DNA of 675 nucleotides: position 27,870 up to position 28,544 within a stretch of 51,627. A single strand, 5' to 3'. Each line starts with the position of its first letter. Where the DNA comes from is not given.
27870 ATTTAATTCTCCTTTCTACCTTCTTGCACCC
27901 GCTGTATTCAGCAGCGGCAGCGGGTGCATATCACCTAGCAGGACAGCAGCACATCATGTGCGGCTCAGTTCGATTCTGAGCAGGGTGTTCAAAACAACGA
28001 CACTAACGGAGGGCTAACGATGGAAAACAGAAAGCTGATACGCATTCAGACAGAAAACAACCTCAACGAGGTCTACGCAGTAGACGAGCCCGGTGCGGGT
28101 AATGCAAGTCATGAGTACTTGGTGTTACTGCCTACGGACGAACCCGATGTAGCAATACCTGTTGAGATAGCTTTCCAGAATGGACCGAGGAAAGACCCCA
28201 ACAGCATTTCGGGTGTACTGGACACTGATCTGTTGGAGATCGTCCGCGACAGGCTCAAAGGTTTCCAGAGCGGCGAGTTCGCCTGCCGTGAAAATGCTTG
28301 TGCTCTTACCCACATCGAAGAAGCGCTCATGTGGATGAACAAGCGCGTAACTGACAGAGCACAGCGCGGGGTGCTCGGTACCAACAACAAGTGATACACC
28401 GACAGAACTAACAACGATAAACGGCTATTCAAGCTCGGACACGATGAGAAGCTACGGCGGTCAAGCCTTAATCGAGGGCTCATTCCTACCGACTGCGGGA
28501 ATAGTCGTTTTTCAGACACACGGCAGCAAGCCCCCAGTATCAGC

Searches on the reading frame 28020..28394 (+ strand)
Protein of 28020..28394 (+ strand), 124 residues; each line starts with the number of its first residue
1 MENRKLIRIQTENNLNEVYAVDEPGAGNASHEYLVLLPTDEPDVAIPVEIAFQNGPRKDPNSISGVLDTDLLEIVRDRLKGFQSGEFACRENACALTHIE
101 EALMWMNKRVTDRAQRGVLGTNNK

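Call 10: search_protein_families(library=phrogs, proteins=[window:28020-28394:+])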
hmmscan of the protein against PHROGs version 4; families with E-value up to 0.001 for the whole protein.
window:28020-28394:+ (124 aa): 3 families
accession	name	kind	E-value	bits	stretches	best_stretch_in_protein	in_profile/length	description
phrog_2428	-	unknown function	5.1e-33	115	1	9-124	16-131/131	-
phrog_23843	-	unknown function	1.5e-12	48.7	1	40-122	116-197/200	-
phrog_22140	-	unknown function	9.6e-08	32.8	1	50-122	156-227/230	-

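Call 11: find_related_loci(query=window:28020-28394:+, collection=viral_contigs, flank=3000)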
Query window:28020-28394:+ (124 aa) in viral_contigs; peptide patterns used: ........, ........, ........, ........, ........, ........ (x = any residue, [..] = any of these).
231 stretches matched a pattern; 214 encode a relative of the query (tblastn E <= 1e-3); the best 80 are kept; 80 distinct loci.
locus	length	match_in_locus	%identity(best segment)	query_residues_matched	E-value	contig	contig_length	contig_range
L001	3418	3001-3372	98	1-124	9e-82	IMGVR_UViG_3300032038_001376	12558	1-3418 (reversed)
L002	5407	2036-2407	96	1-124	2e-79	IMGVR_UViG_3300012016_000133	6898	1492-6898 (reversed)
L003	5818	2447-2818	92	1-124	2e-76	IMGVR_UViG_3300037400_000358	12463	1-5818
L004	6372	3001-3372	91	1-124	4e-75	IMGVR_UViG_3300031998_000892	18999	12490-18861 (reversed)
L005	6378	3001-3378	87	1-124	4e-69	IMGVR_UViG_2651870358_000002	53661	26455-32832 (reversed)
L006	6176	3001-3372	85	1-124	1e-68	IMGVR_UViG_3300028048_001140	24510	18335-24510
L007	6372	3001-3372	81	1-124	2e-65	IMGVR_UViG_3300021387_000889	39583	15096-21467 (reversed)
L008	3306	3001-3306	85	1-102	2e-55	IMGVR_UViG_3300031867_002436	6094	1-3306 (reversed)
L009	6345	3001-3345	73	4-124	2e-54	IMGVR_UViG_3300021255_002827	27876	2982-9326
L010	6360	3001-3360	73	4-124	3e-54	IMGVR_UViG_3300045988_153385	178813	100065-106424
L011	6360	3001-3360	73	4-124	4e-54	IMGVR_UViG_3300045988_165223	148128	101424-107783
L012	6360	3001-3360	73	4-124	3e-54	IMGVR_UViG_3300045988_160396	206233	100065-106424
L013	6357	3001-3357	70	1-124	4e-53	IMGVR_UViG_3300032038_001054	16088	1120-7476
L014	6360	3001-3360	71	4-124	4e-53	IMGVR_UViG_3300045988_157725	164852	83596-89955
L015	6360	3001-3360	71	4-124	9e-53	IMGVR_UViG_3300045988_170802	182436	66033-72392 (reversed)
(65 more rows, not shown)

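Call 34: search_protein_families(library=pfam, proteins=[window:28020-28394:+], max_evalue=0.01)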
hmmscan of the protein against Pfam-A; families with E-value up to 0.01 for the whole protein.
window:28020-28394:+ (124 aa): 1 family
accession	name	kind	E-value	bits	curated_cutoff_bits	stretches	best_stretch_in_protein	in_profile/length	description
PF24729.2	Acb2_Tad1_hairpin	-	6.7e-08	33.1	27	1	86-111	32-57/58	Acb2/Tad1, hairpin domain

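Call 39: search_solved_structures(query=window:28020-28394:+, max_evalue=1, show_alignments=2)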
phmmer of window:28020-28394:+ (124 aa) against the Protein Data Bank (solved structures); distinct sequences matched with E-value up to 1: 7.
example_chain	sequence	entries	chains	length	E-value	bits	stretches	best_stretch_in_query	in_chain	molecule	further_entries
7uav_A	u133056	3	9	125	8.8e-36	125.8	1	4-124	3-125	ABC transporter ATPase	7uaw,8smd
8kbh_D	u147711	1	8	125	9.2e-36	125.8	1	5-124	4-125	Thoeris anti-defense 1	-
8kbg_D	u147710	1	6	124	9.9e-36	125.7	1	5-124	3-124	Thoeris anti-defense 1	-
8kbh_I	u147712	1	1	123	1.2e-35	125.4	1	5-124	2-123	Thoeris anti-defense 1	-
8kbe_A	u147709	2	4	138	1.2e-35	125.4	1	5-124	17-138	Thoeris anti-defense 1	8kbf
8kbb_A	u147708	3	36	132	1.2e-18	70.5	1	16-122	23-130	Thoeris anti-defense 1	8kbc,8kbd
8y6v_I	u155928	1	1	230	9.1e-08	35.5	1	50-121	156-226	gp184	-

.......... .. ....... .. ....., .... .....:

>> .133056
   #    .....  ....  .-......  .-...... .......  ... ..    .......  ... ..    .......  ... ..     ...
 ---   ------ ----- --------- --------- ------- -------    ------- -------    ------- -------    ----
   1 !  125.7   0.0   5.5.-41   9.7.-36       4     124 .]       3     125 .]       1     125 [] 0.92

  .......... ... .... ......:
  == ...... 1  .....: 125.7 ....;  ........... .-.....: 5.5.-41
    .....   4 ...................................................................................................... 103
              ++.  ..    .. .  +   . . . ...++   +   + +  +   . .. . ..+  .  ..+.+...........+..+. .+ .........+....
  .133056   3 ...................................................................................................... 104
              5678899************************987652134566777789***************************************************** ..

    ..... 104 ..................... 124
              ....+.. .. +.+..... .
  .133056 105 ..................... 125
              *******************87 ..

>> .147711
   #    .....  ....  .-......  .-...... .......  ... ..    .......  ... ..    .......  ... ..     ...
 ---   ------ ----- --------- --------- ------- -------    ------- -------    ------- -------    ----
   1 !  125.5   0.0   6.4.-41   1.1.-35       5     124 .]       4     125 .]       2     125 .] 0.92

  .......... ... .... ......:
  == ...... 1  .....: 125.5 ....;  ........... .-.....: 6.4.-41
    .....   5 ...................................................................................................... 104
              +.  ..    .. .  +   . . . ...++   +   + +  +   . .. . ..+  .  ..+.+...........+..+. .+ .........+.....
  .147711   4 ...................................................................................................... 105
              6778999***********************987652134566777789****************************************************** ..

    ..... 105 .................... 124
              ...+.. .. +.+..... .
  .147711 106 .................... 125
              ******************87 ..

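Call 48: find_homologous_proteins(query=window:28020-28394:+, max_evalue=1e-30)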
Query window:28020-28394:+ (124 aa): 2621 proteins with E <= 1e-30 among 3439 candidates; the best 120 are listed.
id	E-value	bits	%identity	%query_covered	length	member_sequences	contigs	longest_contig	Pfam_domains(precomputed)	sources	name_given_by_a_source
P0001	5.4e-75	267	98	100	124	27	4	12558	PF24729.3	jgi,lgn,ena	-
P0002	1.4e-70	253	92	100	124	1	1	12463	PF24729.3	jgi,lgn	jgi:hypothetical protein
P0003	1.1e-68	247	91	100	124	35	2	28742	PF24729.3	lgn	-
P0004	1.3e-68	246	92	98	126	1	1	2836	PF24729.3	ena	-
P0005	1.5e-67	243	89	100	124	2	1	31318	PF24729.3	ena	-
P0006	1.1e-66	240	89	98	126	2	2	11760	PF24729.3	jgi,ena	-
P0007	2.5e-65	236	87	98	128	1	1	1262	PF24729.3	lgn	-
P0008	2.8e-65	236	87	98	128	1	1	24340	PF24729.3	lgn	-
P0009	2.8e-65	236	85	98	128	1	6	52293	PF24729.3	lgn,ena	-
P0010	1.8e-64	233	88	98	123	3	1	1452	PF24729.3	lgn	-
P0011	7.5e-62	225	87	100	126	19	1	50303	PF24729.3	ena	-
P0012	1.2e-61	224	84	100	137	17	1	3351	PF24729.3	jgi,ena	-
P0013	1.2e-59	217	83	100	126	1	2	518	PF24729.3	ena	-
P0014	1.3e-57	211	83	98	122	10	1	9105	PF24729.3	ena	-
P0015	1.6e-55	204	80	98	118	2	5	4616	PF24729.3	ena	-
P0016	4.7e-54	199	80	98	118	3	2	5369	PF24729.3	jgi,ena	-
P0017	1.4e-53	198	77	98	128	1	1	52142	PF24729.3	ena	-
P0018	1.3e-52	195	76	98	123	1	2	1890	PF24729.3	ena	-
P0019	4.9e-52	193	75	98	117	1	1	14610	PF24729.3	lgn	-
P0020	3.1e-50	187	73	98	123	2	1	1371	PF24729.3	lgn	-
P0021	1.4e-49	185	76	98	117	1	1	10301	PF24729.3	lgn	-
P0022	1.7e-49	185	74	98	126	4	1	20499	PF24729.3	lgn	-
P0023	1.9e-49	185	42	98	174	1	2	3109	PF24729.3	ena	-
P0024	2.9e-49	184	74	98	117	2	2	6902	PF24729.3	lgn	-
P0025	3.2e-49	184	73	100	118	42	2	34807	PF24729.3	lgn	-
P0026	3.8e-49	184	74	98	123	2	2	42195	PF24729.3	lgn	-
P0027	7.8e-49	183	74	98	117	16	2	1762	PF24729.3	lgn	-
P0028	8.1e-49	183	74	98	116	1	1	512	PF24729.3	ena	-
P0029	1.0e-48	182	73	98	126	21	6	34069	PF24729.3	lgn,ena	-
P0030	1.1e-48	182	73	98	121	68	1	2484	PF24729.3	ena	-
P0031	1.5e-48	182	70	98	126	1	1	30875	PF24729.3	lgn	-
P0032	8.3e-48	179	73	98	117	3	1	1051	PF24729.3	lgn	-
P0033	1.0e-47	179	74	98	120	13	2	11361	PF24729.3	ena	-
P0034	3.0e-47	177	70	98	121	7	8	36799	PF24729.3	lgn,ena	-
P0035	4.5e-47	177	72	98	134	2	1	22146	PF24729.3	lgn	-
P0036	4.7e-47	177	71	98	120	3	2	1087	PF24729.3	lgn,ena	-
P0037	4.8e-47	177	69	100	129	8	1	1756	PF24729.3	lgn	-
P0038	4.9e-47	177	71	96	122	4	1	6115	PF24729.3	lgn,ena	-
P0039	5.5e-47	177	71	98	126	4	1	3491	PF24729.3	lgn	-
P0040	6.0e-47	176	72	98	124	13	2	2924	PF24729.3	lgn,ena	-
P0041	6.2e-47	176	72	98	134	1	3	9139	PF24729.3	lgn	-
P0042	6.2e-47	176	69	98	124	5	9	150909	PF24729.3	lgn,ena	-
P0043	6.6e-47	176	70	98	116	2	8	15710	PF24729.3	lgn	-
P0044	1.2e-46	176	70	98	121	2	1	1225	PF24729.3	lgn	-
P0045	1.2e-46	175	70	96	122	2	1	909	PF24729.3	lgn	-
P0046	1.4e-46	175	71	96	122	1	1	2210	PF24729.3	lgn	-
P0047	1.8e-46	175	70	98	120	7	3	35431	PF24729.3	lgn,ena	-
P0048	1.9e-46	175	71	98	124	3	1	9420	PF24729.3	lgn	-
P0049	2.5e-46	175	67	98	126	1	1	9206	PF24729.3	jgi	jgi:hypothetical protein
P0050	2.6e-46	174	71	98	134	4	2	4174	PF24729.3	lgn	-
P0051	3.8e-46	174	70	100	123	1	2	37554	PF24729.3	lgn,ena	-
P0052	5.6e-46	173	71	98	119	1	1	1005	PF24729.3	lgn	-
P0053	5.8e-46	173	69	98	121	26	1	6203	PF24729.3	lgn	-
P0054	5.9e-46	173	69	98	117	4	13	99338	PF24729.3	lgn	-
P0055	6.2e-46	173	70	98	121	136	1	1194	PF24729.3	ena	-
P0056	6.3e-46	173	71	98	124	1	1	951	PF24729.3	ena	-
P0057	1.0e-45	173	71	98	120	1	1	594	PF24729.3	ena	-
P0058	1.4e-45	172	68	98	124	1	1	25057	PF24729.3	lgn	-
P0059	1.5e-45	172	69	95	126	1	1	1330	PF24729.3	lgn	-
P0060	1.5e-45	172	68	97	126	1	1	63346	PF24729.3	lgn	-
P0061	1.6e-45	172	67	98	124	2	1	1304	PF24729.3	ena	-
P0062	1.8e-45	172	71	96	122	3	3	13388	PF24729.3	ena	-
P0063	1.9e-45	172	70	98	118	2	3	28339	PF24729.3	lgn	-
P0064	2.2e-45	171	70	99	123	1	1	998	PF24729.3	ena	-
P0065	2.3e-45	171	69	98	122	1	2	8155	PF24729.3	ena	-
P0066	2.5e-45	171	71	97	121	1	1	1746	PF24729.3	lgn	-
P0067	2.8e-45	171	72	98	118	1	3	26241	PF24729.3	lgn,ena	-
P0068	2.9e-45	171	71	98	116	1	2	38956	PF24729.3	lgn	-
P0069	3.4e-45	171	68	98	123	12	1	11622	PF24729.3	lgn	-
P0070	3.7e-45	171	71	98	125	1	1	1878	PF24729.3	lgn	-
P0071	3.8e-45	171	70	98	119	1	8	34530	PF24729.3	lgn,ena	-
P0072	4.5e-45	170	68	98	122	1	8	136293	PF24729.3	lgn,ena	-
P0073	4.9e-45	170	70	98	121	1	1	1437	PF24729.3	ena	-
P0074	5.6e-45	170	68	98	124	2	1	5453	PF24729.3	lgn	-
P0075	6.2e-45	170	68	97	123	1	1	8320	PF24729.3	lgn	-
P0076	6.3e-45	170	70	98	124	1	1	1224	PF24729.3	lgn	-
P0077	7.1e-45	170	69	98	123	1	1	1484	PF24729.3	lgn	-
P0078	7.2e-45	170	70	98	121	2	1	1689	PF24729.3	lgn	-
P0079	7.8e-45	170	65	98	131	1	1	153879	PF24729.3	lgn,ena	-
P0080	8.7e-45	170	70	98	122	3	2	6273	PF24729.3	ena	-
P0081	9.9e-45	169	67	98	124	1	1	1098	PF24729.3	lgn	-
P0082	1.0e-44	169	69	100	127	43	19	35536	PF24729.3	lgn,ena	-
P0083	1.1e-44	169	71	98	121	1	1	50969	PF24729.3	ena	-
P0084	1.3e-44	169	69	96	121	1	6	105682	PF24729.3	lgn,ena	-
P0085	1.5e-44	169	68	98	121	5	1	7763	PF24729.3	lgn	-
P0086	1.6e-44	169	69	98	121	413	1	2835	PF24729.3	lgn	-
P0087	1.7e-44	169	68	98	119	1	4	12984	PF24729.3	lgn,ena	-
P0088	2.2e-44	168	70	98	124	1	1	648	PF24729.3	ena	-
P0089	2.2e-44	168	71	98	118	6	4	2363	PF24729.3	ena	-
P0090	2.3e-44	168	67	98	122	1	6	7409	PF24729.3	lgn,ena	-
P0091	2.5e-44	168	69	98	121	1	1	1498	PF24729.3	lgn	-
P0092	2.5e-44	168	68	98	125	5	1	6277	PF24729.3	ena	-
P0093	2.6e-44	168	68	98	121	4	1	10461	PF24729.3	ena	-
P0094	2.7e-44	168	69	98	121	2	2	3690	PF24729.3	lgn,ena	-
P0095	2.7e-44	168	69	98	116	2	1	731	PF24729.3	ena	-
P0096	2.8e-44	168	67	98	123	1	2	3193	PF24729.3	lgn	-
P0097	2.8e-44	168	69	100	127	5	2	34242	PF24729.3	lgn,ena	-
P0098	2.9e-44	168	69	98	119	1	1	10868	PF24729.3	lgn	-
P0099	3.0e-44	168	68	98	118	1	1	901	PF24729.3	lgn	-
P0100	3.4e-44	168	67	100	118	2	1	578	PF24729.3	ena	-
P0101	3.5e-44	168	68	94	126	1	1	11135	PF24729.3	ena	-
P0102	3.7e-44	167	70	97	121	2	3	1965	PF24729.3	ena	-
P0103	3.8e-44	167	68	98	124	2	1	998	PF24729.3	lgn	-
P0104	4.2e-44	167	68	100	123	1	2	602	PF24729.3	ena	-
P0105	4.3e-44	167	70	98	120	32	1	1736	PF24729.3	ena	-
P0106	4.4e-44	167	67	98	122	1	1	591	PF24729.3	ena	-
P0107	4.7e-44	167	68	98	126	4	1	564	PF24729.3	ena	-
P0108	5.0e-44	167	65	99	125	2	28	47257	PF24729.3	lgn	-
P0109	5.1e-44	167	66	100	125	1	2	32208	PF24729.3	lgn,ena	-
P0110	5.1e-44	167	69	98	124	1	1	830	PF24729.3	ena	-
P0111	5.3e-44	167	67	98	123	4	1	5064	PF24729.3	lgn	-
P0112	5.4e-44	167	67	98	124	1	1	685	PF24729.3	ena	-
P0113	5.9e-44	167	67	98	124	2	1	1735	PF24729.3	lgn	-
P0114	6.5e-44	167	66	100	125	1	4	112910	PF24729.3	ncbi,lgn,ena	-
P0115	6.5e-44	167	66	100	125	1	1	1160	PF24729.3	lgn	-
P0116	6.5e-44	167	69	98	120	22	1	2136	PF24729.3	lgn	-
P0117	6.9e-44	167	69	100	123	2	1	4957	PF24729.3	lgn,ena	-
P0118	8.1e-44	166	66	99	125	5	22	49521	PF24729.3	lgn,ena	-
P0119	8.2e-44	166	66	98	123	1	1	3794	PF24729.3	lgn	-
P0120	8.8e-44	166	66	98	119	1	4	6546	PF24729.3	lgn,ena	-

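Call 49: find_encoding_contigs(protein=P0003, flank=2500, max_places=3)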
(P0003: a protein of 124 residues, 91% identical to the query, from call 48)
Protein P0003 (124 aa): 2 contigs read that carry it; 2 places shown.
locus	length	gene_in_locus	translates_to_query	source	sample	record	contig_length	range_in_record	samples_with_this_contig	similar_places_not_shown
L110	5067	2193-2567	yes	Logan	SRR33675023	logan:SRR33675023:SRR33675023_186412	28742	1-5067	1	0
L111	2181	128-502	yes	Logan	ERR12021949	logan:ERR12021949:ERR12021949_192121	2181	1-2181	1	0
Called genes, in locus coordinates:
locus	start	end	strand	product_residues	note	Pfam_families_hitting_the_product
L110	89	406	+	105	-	-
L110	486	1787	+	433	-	PF00176:SNF2-rel_dom, PF00270:DEAD (faint), PF00271:Helicase_C (weak)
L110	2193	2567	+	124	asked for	PF24729:Acb2_Tad1_hairpin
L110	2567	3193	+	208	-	PF14386:DUF4417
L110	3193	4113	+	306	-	-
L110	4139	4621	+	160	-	-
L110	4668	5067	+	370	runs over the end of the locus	PF03237:Terminase_6N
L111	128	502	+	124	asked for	PF24729:Acb2_Tad1_hairpin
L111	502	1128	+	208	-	PF14386:DUF4417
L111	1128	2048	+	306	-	-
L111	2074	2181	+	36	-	?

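Call 50: find_encoding_contigs(protein=P0005, flank=2500, max_places=3)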
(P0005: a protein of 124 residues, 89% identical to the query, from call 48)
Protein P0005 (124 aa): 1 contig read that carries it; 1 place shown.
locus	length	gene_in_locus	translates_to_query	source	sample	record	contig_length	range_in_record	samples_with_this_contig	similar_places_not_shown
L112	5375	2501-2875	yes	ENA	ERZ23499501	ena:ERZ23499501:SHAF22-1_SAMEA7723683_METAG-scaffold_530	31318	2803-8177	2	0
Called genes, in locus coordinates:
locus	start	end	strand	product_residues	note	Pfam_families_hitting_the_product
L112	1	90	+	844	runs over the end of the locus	PF05272:VapE-like_dom, PF19263:DUF5906 (weak)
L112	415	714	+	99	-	-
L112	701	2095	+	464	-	PF00176:SNF2-rel_dom, PF00270:DEAD (weak), PF00271:Helicase_C (weak)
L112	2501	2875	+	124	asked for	PF24729:Acb2_Tad1_hairpin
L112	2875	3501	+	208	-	PF14386:DUF4417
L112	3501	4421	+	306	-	-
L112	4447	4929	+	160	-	-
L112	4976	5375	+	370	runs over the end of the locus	PF03237:Terminase_6N, PF04466:Terminase_3 (faint)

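Call 51: find_encoding_contigs(protein=P0006, flank=2500, max_places=3)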
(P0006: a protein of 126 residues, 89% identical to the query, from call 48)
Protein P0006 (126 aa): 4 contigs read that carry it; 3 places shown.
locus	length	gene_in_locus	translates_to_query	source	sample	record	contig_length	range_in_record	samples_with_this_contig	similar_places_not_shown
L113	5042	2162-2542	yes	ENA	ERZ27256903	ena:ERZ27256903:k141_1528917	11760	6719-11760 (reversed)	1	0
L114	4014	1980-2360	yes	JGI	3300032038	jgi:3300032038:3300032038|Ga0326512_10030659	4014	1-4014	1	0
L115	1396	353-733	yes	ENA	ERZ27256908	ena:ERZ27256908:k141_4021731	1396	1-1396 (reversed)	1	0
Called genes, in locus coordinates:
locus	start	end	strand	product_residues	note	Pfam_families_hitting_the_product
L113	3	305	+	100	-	?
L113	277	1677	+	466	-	PF00270:DEAD (weak), PF04851:ResIII (faint), PF00176:SNF2-rel_dom, PF00271:Helicase_C (weak)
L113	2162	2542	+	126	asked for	PF24729:Acb2_Tad1_hairpin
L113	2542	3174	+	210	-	PF14386:DUF4417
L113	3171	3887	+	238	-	PF03496:ADPrib_exo_Tox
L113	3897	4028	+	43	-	-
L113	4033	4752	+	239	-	-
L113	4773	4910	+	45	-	-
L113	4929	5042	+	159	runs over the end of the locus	-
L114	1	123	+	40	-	?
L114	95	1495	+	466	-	PF00270:DEAD (weak), PF04851:ResIII (faint), PF00176:SNF2-rel_dom, PF00271:Helicase_C (weak)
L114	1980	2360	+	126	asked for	PF24729:Acb2_Tad1_hairpin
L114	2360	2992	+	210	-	PF14386:DUF4417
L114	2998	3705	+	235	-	PF03496:ADPrib_exo_Tox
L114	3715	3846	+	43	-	-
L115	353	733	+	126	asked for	PF24729:Acb2_Tad1_hairpin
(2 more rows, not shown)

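Call 52: find_encoding_contigs(protein=P0008, flank=2500, max_places=3)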
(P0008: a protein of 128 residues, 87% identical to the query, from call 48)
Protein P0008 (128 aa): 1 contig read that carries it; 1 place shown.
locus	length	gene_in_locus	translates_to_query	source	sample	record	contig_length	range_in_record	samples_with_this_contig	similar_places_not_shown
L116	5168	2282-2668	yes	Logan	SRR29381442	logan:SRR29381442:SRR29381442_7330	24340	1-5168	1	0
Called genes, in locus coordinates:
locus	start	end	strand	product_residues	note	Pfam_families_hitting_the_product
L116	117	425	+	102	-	PF08774:VRR_NUC (weak)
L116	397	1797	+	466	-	PF00270:DEAD (faint), PF00176:SNF2-rel_dom, PF00271:Helicase_C (weak)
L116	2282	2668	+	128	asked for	PF24729:Acb2_Tad1_hairpin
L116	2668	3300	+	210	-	PF14386:DUF4417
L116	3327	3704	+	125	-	-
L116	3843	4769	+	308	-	-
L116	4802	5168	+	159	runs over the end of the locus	-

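Call 55: find_encoding_contigs(protein=P0009, flank=3000, max_places=3)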
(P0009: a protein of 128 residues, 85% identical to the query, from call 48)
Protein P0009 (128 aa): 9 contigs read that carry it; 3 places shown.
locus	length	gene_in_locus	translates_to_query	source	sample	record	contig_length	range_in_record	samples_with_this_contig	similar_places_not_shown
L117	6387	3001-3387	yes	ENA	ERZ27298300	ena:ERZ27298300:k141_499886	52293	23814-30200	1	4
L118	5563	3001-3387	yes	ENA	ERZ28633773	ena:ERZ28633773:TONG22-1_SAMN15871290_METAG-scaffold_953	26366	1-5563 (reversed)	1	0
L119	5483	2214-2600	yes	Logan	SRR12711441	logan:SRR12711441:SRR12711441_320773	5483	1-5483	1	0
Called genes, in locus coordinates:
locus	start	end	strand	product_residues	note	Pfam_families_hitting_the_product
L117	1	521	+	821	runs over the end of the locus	PF05272:VapE-like_dom, PF19263:DUF5906 (weak)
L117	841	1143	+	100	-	PF08774:VRR_NUC (weak)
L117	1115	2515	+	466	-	PF00270:DEAD (weak), PF04851:ResIII (faint), PF00176:SNF2-rel_dom, PF00271:Helicase_C (weak)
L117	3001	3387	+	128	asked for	PF24729:Acb2_Tad1_hairpin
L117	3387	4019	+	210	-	PF14386:DUF4417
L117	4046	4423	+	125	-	-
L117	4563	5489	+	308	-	-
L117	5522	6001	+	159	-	-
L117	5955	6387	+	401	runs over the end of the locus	PF03237:Terminase_6N, PF04466:Terminase_3 (weak)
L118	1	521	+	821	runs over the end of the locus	PF05272:VapE-like_dom, PF19263:DUF5906 (weak)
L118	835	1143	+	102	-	PF08774:VRR_NUC (weak)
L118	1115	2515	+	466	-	PF00270:DEAD (weak), PF04851:ResIII (faint), PF00176:SNF2-rel_dom, PF00271:Helicase_C (weak)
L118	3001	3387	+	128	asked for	PF24729:Acb2_Tad1_hairpin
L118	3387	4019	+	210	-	PF14386:DUF4417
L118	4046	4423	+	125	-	-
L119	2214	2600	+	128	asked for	PF24729:Acb2_Tad1_hairpin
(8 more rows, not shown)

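Call 56: find_encoding_contigs(protein=P0011, flank=3000, max_places=2)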
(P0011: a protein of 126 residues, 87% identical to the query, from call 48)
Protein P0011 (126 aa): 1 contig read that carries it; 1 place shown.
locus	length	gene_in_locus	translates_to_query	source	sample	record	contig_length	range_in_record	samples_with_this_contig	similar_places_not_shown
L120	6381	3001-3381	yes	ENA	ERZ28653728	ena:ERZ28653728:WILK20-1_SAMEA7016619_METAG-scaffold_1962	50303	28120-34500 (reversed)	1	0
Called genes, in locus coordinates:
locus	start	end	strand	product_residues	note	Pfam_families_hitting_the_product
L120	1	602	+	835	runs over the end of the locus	PF05272:VapE-like_dom, PF19263:DUF5906 (weak)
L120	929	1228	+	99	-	PF08774:VRR_NUC (weak)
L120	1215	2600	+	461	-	PF00176:SNF2-rel_dom, PF00270:DEAD (weak), PF00271:Helicase_C (weak)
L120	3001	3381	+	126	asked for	PF24729:Acb2_Tad1_hairpin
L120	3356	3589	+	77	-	-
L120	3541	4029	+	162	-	-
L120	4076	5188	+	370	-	PF03237:Terminase_6N, PF04466:Terminase_3 (weak)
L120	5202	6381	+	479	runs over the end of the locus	-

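Call 57: find_encoding_contigs(protein=P0014, flank=3000, max_places=2)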
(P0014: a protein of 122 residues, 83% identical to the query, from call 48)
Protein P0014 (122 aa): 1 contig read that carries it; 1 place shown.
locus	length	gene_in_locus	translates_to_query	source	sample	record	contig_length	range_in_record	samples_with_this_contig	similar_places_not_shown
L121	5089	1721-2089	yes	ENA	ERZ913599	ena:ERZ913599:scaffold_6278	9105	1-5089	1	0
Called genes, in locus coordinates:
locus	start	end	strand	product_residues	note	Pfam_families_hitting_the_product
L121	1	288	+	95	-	?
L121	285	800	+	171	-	-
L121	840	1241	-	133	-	PF15970:HicB-like_2, PF15919:HicB_lk_antitox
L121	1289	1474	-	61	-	PF07927:HicA_toxin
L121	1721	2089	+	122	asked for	PF24729:Acb2_Tad1_hairpin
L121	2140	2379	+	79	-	-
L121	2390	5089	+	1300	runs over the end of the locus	PF24161:CCDC39 (weak), PF10145:PhageMin_Tail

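Call 58: find_encoding_contigs(protein=P0017, flank=3000, max_places=2)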
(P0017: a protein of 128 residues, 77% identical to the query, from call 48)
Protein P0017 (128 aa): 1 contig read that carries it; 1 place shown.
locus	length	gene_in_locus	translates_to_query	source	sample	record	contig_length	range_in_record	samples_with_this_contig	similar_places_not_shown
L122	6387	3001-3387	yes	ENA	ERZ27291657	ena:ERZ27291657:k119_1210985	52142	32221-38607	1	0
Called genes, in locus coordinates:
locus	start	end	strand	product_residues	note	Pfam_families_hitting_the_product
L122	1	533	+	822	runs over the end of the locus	PF05272:VapE-like_dom, PF19263:DUF5906 (weak)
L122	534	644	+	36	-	-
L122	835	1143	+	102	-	PF08774:VRR_NUC (weak)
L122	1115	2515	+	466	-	PF00270:DEAD (weak), PF04851:ResIII (faint), PF00176:SNF2-rel_dom, PF00271:Helicase_C (weak)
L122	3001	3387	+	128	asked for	PF24729:Acb2_Tad1_hairpin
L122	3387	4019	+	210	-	PF14386:DUF4417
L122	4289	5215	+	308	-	-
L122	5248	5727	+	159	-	-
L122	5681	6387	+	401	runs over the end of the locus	PF03237:Terminase_6N, PF04466:Terminase_3 (weak)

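Call 60: find_encoding_contigs(protein=P0012, flank=3000, max_places=2)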
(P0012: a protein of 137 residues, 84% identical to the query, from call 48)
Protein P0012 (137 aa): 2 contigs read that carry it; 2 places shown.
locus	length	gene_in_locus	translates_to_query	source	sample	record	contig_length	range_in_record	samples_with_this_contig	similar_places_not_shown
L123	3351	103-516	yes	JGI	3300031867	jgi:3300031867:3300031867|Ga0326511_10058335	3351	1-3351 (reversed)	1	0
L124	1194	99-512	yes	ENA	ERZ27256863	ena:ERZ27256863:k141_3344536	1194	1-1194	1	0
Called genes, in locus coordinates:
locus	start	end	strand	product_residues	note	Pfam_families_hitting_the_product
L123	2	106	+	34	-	?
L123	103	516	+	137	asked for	PF24729:Acb2_Tad1_hairpin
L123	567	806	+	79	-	-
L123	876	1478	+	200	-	PF04586:Peptidase_S78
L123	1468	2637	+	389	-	PF05065:Phage_capsid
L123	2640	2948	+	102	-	-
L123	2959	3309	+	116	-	PF05521:Phage_HCP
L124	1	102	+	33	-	?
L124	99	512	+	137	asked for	PF24729:Acb2_Tad1_hairpin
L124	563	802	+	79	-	-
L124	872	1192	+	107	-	?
